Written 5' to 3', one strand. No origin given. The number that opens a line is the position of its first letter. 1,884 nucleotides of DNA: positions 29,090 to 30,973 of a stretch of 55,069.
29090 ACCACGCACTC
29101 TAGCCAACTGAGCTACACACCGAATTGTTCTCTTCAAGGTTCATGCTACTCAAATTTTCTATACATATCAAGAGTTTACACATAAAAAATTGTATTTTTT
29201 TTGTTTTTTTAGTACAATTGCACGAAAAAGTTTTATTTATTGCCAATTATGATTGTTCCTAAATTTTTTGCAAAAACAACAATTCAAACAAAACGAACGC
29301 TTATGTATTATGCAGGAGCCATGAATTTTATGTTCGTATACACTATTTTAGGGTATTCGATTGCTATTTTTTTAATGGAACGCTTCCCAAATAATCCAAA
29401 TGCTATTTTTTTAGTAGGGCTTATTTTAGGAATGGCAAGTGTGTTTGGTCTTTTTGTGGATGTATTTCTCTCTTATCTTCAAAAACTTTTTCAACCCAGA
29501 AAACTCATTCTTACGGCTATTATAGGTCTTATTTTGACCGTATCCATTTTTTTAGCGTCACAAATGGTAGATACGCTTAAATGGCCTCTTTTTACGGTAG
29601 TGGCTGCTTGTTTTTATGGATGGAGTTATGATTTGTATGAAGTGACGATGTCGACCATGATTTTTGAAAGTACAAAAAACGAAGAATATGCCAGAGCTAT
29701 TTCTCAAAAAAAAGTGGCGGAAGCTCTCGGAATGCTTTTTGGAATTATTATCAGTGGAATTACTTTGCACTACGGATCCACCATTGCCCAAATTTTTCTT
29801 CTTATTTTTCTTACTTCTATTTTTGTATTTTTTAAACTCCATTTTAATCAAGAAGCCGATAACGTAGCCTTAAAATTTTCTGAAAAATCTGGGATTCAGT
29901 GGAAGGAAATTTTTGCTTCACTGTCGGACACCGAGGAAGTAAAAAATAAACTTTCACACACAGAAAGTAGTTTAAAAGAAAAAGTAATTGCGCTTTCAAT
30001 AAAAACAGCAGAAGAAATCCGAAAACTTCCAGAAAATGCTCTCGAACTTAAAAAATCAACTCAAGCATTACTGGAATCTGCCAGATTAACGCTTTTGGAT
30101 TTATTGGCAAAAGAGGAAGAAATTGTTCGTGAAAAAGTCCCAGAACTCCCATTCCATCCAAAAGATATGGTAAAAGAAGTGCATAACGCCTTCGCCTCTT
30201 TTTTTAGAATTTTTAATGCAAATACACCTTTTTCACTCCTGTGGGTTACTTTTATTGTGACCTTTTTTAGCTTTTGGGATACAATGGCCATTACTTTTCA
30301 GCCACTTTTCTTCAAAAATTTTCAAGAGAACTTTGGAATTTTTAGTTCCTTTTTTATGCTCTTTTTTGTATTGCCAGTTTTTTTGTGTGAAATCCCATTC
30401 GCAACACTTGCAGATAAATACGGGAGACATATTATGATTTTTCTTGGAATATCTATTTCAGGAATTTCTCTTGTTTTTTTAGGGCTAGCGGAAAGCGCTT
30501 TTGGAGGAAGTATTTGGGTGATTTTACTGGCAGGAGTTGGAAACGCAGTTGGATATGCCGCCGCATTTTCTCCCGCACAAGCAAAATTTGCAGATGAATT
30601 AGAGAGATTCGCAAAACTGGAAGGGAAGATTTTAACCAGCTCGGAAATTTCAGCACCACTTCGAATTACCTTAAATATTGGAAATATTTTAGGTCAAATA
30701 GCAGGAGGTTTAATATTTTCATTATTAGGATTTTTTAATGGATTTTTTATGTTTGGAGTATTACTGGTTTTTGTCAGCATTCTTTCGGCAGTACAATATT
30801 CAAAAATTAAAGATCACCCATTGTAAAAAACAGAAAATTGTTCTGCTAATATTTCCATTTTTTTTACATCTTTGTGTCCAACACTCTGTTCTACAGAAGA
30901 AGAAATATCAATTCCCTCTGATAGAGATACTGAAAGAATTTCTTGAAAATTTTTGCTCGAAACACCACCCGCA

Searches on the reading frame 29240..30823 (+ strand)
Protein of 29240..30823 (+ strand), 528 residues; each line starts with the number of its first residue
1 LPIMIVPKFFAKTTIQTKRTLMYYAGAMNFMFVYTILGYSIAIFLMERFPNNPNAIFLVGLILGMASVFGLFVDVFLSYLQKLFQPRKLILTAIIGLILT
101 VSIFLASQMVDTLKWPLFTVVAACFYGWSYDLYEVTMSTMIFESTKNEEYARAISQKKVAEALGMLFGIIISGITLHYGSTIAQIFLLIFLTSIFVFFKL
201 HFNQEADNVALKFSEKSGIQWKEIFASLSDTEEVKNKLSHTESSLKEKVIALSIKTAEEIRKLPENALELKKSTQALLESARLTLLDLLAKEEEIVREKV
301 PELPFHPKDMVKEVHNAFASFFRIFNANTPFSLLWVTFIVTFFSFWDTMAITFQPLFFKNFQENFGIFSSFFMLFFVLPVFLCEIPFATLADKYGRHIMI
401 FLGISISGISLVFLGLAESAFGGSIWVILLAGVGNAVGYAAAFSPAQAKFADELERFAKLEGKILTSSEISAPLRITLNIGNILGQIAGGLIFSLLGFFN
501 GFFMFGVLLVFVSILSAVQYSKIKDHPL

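Call 77: search_protein_families(library=pfam, proteins=[window:29240-30823:+], max_evalue=0.000001)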
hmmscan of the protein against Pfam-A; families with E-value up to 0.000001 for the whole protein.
window:29240-30823:+ (528 aa): 1 family
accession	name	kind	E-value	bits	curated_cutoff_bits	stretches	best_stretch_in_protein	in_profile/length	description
PF07690.21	MFS_1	-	8.2e-22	78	33.4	2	27-443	5-316/347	Major Facilitator Superfamily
